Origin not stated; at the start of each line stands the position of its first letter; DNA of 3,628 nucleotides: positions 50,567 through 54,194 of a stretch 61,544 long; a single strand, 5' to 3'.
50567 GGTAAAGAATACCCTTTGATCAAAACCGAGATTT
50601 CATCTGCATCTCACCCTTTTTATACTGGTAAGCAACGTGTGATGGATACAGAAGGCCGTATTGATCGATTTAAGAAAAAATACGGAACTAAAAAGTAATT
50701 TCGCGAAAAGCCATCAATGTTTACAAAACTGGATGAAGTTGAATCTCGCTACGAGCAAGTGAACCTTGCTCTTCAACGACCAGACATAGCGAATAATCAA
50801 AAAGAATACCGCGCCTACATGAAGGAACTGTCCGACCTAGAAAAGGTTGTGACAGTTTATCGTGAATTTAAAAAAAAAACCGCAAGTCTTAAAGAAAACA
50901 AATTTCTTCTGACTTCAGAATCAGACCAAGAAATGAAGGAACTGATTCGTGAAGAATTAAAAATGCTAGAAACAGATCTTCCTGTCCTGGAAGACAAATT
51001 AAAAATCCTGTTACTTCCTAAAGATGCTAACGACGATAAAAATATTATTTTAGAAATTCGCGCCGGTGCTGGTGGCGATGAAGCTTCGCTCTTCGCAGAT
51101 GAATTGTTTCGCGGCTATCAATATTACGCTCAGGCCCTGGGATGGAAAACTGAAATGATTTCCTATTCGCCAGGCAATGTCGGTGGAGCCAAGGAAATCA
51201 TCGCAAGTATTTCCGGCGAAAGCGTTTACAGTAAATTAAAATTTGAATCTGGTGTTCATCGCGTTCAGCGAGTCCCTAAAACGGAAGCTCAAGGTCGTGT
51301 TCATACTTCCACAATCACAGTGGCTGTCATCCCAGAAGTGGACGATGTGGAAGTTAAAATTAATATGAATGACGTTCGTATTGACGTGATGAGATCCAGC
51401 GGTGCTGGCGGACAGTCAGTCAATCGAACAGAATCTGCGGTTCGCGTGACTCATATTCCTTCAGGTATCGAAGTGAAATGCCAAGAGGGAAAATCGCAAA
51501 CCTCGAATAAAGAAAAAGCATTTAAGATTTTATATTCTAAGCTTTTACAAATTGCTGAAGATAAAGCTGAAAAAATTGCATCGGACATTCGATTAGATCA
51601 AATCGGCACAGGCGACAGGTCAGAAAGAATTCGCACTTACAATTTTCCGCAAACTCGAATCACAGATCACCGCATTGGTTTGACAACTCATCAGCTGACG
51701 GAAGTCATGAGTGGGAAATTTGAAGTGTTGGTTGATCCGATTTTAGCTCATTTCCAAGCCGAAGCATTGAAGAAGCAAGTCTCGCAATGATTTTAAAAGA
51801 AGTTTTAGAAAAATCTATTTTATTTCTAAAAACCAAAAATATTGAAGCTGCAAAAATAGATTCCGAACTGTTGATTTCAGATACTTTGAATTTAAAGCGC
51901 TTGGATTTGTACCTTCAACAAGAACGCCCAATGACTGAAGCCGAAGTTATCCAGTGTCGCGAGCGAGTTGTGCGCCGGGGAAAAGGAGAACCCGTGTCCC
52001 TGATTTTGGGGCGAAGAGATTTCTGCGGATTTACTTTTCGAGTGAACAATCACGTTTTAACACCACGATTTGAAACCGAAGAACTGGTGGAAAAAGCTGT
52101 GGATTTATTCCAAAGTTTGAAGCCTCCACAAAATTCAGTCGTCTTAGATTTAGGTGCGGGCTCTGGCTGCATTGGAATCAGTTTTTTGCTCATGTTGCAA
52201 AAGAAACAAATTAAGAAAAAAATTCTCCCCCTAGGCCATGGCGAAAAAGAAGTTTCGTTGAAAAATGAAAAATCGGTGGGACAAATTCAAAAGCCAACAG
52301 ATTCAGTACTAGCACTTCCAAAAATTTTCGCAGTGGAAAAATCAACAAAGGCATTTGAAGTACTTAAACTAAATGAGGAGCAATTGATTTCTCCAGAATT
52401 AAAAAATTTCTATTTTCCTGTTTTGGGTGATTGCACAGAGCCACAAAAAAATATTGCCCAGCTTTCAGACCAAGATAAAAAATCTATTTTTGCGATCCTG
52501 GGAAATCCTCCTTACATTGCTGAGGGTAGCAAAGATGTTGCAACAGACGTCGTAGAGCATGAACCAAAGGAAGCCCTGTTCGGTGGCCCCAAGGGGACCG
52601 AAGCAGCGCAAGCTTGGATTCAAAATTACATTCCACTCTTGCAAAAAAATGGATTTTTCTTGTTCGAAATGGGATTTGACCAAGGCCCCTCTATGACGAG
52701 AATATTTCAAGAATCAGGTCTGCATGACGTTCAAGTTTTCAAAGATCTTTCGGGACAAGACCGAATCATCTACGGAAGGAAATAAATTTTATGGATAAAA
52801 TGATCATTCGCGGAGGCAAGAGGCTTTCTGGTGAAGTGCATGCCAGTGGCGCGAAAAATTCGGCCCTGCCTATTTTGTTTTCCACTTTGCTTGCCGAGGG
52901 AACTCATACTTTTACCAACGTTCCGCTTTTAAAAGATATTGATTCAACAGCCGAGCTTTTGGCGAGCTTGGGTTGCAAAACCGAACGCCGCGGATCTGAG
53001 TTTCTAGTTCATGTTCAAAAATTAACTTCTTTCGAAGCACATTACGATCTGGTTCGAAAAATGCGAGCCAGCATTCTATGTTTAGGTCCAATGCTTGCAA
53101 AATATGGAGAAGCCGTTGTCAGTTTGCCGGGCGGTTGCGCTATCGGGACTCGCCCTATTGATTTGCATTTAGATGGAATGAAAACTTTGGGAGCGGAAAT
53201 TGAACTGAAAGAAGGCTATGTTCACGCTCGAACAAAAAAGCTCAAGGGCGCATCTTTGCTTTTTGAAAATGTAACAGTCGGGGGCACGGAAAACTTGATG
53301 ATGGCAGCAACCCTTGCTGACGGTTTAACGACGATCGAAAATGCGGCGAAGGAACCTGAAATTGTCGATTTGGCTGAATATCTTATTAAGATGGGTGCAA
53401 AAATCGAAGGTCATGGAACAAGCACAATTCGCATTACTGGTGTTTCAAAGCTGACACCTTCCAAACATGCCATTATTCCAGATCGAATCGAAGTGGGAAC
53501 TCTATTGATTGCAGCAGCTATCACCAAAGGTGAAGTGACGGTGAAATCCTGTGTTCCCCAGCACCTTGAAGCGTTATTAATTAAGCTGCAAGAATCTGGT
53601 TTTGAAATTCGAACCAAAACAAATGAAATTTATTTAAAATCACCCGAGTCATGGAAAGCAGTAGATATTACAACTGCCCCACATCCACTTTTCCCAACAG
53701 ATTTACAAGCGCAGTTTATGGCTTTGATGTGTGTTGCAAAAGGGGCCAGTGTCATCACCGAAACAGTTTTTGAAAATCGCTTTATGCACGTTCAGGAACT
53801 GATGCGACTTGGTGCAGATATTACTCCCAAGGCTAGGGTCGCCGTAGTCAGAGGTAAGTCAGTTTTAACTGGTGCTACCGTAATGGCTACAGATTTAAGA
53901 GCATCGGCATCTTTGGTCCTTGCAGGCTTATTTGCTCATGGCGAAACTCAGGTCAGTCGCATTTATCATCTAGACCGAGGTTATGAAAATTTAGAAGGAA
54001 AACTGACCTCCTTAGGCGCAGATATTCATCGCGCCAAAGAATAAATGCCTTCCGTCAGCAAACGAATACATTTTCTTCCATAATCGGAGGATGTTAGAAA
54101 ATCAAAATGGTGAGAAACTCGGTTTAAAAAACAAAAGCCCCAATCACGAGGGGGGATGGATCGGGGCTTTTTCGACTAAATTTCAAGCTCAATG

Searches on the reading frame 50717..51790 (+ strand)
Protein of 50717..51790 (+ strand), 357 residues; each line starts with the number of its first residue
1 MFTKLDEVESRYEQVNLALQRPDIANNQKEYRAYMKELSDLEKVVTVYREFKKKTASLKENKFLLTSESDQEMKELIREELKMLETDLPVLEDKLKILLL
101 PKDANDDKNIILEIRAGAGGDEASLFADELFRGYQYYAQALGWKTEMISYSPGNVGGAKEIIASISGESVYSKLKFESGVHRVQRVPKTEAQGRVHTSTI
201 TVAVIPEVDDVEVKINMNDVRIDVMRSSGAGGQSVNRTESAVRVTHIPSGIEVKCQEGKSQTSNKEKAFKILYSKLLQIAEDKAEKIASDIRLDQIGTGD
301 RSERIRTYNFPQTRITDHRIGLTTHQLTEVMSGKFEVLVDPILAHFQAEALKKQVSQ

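Call 45: search_protein_families(library=pfam, proteins=[window:50717-51790:+], max_evalue=0.00001)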
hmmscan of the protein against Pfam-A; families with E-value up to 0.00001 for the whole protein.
window:50717-51790:+ (357 aa): 2 families
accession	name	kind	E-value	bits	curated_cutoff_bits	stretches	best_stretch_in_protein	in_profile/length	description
PF03462.23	PCRF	-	1.7e-72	243.8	24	1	9-202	2-194/194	PCRF domain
PF00472.26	RF-1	-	3e-40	137.2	35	1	209-319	1-116/116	RF-1 domain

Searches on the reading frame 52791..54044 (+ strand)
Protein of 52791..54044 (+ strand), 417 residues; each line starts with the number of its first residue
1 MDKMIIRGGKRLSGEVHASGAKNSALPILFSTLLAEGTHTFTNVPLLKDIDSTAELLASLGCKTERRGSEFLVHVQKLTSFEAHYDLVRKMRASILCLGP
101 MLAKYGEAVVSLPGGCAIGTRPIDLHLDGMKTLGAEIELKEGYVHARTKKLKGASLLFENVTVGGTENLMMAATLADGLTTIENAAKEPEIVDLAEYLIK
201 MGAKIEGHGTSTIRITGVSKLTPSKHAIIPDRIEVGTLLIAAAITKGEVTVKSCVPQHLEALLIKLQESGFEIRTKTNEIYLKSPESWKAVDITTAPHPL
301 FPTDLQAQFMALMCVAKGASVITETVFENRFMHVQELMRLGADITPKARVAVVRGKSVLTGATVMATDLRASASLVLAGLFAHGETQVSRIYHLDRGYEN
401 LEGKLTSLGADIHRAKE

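Call 45: search_protein_families(library=pfam, proteins=[window:52791-54044:+], max_evalue=0.00001)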
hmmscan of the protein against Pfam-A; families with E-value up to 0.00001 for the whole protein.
window:52791-54044:+ (417 aa): 1 family
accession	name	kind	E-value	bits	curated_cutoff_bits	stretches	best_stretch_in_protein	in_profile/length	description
PF00275.25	EPSP_synthase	-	5.7e-111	371.6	22.8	1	7-405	2-417/417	EPSP synthase (3-phosphoshikimate 1-carboxyvinyltransferase)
